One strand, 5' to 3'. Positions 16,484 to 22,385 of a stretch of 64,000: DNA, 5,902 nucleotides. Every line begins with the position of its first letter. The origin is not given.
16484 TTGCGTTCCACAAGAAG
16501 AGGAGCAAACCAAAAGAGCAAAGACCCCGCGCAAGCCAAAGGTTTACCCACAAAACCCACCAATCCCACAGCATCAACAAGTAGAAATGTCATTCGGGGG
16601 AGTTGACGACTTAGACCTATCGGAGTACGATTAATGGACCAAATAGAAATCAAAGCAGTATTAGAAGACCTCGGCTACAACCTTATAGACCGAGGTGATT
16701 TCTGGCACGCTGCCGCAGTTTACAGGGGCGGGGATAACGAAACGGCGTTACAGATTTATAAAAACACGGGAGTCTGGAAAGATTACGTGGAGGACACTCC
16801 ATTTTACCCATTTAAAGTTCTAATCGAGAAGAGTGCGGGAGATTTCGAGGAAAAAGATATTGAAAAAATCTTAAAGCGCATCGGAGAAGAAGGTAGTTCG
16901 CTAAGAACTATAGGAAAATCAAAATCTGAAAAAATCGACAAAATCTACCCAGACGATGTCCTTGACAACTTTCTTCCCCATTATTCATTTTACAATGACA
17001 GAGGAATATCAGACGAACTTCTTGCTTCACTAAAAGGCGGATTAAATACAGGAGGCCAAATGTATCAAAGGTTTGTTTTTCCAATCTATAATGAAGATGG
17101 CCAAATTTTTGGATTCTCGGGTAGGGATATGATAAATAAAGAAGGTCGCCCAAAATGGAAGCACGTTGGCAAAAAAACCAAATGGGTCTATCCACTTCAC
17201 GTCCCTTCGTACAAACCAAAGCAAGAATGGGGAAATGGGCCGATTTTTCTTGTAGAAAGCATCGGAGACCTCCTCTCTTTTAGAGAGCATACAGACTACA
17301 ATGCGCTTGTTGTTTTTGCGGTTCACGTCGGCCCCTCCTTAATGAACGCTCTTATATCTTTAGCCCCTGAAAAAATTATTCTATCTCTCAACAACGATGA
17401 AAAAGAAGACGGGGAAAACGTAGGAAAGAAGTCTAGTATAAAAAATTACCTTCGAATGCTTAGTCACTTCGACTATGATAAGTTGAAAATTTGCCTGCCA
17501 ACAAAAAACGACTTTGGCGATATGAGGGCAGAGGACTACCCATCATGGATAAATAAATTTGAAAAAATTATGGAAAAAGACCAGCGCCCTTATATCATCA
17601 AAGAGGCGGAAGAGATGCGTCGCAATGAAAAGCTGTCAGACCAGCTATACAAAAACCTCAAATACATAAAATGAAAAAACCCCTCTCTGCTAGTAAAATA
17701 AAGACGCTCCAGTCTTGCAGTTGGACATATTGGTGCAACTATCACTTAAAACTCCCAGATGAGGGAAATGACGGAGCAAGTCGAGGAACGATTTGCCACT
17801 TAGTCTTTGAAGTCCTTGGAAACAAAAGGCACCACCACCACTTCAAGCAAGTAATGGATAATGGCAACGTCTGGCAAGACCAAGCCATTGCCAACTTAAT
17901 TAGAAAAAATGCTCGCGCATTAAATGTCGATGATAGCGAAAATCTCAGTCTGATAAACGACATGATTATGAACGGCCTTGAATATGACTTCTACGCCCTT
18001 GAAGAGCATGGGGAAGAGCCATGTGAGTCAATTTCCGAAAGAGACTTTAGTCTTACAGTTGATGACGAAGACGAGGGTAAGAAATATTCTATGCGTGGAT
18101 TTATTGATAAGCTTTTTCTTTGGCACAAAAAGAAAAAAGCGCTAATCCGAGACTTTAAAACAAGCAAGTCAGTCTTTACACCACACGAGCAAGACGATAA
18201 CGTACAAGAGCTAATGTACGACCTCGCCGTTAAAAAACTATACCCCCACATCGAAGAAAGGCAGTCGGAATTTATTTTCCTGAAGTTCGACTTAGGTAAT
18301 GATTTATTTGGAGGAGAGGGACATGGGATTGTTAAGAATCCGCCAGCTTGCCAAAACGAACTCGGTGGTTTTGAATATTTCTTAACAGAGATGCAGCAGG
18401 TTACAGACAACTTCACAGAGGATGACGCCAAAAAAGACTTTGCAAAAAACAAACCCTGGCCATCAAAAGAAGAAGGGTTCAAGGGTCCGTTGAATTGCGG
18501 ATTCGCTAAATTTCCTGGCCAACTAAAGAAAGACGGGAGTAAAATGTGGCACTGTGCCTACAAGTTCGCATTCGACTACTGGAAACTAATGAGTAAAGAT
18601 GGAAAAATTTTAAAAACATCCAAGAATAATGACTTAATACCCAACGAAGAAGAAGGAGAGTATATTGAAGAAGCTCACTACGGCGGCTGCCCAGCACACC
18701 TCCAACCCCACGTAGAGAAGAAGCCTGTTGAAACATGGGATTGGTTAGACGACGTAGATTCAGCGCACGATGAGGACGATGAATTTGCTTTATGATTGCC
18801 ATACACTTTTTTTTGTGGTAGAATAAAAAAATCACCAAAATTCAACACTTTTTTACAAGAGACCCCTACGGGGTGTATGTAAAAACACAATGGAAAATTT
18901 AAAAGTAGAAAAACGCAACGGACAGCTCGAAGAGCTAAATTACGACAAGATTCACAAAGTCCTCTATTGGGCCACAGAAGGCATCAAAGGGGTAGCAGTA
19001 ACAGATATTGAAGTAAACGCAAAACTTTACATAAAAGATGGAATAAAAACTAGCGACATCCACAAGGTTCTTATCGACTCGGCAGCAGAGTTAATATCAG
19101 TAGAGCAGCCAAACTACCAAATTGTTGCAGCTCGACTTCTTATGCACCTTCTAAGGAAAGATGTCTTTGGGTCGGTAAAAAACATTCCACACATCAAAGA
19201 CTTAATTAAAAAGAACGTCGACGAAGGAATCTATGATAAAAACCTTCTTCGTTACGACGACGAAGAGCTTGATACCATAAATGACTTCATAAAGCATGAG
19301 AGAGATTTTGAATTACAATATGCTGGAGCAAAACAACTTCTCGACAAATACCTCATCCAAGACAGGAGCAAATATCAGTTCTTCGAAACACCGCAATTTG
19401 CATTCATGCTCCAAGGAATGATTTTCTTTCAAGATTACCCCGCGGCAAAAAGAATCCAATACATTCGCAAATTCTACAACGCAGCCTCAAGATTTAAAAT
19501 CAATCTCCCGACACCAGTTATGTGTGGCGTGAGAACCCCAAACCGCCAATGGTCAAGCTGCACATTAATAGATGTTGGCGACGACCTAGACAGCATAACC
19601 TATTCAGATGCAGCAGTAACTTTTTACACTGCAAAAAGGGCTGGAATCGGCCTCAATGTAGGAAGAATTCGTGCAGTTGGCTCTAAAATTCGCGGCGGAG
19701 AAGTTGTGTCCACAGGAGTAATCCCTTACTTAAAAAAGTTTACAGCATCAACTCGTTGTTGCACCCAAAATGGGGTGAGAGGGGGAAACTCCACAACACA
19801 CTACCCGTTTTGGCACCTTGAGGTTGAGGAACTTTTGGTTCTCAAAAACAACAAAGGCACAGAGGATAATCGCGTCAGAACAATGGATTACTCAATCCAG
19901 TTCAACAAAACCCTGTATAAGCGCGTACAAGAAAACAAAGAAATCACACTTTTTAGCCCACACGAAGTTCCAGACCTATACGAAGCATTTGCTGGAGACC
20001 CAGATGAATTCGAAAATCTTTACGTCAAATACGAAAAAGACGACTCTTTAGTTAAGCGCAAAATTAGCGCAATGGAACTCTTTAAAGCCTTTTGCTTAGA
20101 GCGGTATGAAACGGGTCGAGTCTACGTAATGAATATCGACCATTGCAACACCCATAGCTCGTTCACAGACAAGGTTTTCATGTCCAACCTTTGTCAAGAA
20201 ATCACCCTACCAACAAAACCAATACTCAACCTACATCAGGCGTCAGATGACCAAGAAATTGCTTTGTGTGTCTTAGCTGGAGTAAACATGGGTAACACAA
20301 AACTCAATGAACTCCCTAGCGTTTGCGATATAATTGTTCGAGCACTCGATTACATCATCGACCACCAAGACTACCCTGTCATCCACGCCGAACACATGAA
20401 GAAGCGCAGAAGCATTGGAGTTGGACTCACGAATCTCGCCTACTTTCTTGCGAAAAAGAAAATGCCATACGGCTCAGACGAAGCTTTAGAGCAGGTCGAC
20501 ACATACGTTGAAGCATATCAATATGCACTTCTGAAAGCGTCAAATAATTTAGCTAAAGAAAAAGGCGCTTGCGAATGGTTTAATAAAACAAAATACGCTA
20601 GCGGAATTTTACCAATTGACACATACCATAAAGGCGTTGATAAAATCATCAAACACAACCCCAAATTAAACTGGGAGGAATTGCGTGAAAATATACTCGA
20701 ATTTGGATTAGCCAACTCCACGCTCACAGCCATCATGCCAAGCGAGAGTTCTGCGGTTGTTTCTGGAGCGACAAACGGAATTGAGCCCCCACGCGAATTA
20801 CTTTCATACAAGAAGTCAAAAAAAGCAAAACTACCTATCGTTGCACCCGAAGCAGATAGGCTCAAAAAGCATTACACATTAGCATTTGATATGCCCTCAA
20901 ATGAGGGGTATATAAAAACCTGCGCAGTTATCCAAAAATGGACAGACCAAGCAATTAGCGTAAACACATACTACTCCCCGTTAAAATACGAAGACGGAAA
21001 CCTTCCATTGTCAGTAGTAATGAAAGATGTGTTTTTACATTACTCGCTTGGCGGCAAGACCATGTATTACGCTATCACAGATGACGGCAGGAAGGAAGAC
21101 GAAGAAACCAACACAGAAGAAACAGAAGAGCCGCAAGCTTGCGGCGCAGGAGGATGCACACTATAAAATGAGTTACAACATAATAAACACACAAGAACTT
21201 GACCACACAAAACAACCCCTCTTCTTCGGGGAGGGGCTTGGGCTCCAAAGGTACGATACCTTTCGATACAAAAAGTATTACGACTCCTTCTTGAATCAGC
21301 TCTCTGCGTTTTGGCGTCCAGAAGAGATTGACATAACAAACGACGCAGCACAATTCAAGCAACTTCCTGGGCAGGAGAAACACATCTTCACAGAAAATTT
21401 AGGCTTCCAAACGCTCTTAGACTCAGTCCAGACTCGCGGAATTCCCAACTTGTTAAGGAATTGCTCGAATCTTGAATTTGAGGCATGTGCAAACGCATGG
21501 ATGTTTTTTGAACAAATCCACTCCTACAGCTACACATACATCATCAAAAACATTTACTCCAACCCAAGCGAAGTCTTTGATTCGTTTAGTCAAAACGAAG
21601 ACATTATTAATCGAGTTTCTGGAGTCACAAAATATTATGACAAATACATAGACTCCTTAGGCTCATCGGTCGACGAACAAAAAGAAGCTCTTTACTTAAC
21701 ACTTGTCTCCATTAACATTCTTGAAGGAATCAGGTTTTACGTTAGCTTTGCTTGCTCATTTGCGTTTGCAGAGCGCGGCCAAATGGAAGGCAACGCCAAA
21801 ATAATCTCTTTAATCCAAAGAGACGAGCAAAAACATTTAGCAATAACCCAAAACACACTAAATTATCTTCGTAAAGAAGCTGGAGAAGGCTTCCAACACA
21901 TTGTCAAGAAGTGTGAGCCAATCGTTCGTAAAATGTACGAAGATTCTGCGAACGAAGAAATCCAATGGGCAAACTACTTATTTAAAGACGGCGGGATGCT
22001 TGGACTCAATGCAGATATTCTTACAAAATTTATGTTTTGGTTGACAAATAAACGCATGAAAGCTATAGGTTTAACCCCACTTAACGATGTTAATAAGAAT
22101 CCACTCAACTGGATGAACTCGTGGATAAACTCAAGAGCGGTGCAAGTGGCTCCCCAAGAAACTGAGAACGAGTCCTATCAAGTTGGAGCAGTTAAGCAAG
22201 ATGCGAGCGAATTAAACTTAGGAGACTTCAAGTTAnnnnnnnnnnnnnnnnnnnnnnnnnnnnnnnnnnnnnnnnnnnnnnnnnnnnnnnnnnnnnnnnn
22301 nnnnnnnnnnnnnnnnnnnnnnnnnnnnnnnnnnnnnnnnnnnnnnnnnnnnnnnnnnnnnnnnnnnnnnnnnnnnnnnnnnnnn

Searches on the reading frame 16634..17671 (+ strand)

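Call 8: search_protein_families(library=pfam, proteins=[window:16634-17671:+], max_evalue=0.1)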
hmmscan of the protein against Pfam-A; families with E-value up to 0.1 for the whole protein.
window:16634-17671:+ (346 aa): 1 family
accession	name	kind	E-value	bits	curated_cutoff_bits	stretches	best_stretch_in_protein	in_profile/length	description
PF08275.17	DNAG_N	-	2.4e-05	24.8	26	1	138-175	70-106/128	DNA primase catalytic core, N-terminal domain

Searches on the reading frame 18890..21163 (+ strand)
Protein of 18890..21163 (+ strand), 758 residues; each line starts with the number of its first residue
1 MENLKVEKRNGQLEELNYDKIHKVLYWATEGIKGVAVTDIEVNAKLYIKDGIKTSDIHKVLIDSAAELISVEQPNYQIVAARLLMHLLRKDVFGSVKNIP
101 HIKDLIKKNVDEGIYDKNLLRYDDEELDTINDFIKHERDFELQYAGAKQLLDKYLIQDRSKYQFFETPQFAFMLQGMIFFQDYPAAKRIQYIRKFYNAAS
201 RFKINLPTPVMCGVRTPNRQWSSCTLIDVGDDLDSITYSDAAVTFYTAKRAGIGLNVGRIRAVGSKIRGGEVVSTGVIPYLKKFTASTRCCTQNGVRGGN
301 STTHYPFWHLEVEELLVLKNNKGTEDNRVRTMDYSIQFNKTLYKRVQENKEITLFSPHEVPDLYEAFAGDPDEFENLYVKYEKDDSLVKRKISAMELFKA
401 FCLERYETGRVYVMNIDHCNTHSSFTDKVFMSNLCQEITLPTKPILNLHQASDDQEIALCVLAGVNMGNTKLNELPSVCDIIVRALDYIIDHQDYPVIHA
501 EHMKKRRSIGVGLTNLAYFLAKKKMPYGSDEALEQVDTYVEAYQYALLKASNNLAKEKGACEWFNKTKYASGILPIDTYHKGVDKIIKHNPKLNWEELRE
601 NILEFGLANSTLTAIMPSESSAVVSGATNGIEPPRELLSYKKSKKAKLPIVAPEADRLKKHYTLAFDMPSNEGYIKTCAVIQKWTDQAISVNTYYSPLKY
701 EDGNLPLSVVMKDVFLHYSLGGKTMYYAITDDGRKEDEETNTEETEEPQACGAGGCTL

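Call 8: search_protein_families(library=pfam, proteins=[window:18890-21163:+], max_evalue=0.1)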
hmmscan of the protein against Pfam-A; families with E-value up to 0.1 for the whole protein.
window:18890-21163:+ (758 aa): 3 families
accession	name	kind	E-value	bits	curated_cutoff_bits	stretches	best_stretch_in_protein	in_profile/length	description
PF02867.20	Ribonuc_red_lgC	-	4.3e-128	428.6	23.9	1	222-727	1-522/523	Ribonucleotide reductase, barrel domain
PF00317.26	Ribonuc_red_lgN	-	9e-14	51.7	28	1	141-219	2-77/77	Ribonucleotide reductase, all-alpha domain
PF03477.21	ATP-cone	-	1.1e-10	42.3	25.8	1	5-90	2-87/88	ATP cone domain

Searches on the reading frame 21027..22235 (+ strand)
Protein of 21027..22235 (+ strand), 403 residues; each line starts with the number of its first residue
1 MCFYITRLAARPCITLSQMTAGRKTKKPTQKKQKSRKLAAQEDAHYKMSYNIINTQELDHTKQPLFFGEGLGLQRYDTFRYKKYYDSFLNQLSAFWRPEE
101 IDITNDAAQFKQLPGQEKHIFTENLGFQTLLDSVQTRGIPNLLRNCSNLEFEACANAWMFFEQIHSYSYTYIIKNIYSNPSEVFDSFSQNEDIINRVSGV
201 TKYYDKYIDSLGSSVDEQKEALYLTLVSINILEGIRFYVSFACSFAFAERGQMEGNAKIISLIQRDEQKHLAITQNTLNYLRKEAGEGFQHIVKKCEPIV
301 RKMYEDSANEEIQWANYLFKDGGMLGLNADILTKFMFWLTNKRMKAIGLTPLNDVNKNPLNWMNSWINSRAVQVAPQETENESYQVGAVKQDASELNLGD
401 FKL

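Call 8: search_protein_families(library=pfam, proteins=[window:21027-22235:+], max_evalue=0.1)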
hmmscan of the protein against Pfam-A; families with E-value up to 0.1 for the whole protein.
window:21027-22235:+ (403 aa): 1 family
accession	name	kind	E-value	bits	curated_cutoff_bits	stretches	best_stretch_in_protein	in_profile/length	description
PF00268.27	Ribonuc_red_sm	-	2.8e-49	168.5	33.6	1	78-359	6-281/281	Ribonucleotide reductase, small chain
